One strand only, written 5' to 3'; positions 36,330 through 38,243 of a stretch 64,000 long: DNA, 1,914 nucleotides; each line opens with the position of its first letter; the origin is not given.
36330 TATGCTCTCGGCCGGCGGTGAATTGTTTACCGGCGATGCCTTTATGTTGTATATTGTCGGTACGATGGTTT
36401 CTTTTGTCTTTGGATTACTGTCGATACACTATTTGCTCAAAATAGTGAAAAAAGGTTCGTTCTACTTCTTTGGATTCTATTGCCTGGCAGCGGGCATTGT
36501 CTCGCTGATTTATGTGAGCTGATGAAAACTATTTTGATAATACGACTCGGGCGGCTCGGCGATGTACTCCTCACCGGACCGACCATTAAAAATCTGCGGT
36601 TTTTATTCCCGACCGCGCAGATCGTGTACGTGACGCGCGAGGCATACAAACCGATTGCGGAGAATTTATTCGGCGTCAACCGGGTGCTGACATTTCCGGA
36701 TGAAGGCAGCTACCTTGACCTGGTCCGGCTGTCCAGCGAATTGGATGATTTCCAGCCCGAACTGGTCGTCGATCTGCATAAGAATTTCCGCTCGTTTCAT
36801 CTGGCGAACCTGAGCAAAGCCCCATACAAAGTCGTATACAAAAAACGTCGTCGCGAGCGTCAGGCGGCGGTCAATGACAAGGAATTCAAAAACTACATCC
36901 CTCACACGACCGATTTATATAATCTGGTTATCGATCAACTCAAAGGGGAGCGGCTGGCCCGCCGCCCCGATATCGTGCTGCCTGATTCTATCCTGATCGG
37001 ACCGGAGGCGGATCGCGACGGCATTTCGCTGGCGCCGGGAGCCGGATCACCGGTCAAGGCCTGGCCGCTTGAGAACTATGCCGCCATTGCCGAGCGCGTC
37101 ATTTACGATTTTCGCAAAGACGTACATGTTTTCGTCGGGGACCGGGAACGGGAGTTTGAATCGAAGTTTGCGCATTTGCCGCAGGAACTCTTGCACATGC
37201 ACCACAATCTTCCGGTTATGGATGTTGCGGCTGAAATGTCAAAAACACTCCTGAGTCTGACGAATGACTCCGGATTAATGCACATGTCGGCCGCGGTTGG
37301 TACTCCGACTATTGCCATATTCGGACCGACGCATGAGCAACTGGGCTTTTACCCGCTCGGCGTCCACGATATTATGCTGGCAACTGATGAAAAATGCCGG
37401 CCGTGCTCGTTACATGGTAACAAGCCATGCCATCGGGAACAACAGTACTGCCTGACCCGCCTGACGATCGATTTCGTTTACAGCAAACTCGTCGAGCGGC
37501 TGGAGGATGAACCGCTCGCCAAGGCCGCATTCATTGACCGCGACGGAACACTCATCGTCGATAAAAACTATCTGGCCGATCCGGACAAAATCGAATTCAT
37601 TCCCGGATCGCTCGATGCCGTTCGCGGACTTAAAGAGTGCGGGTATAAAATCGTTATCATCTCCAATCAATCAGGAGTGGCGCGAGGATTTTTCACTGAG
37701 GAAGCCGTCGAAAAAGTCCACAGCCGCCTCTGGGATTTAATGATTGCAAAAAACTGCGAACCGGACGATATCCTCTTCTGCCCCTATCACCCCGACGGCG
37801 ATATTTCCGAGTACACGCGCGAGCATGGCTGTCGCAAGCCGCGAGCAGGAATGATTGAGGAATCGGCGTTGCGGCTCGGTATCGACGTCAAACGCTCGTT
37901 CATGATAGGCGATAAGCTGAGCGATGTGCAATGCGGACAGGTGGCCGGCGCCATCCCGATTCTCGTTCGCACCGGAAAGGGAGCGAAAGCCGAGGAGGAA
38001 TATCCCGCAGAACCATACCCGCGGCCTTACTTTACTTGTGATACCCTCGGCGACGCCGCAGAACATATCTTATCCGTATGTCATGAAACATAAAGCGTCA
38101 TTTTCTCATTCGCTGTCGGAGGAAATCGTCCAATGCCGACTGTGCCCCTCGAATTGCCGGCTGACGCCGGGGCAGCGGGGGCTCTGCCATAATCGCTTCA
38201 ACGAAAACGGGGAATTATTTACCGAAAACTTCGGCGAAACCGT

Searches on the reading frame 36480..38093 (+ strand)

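Call 10: search_protein_families(library=pfam, proteins=[window:36480-38093:+], max_evalue=0.001)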
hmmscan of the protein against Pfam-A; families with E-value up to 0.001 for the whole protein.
window:36480-38093:+ (537 aa): 6 families
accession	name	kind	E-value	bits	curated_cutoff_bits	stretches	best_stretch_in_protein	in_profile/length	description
PF01075.23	Glyco_transf_9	-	2e-18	67.1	22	1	88-310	8-237/247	Glycosyltransferase family 9 (heptosyltransferase)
PF13242.12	Hydrolase_like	-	1.6e-15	57.2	22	1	451-526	2-75/75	HAD-hyrolase-like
PF08645.17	PNK3P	-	3.1e-07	30.7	22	1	350-479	3-126/161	Polynucleotide kinase 3 phosphatase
PF13419.12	HAD_2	-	3.3e-07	31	23.8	0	452-491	134-173/178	Haloacid dehalogenase-like hydrolase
PF00702.32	Hydrolase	-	2.7e-06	28.4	26.4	1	366-490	92-191/191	haloacid dehalogenase-like hydrolase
PF13344.12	Hydrolase_6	-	0.00086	19.8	27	0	351-408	2-50/101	Haloacid dehalogenase-like hydrolase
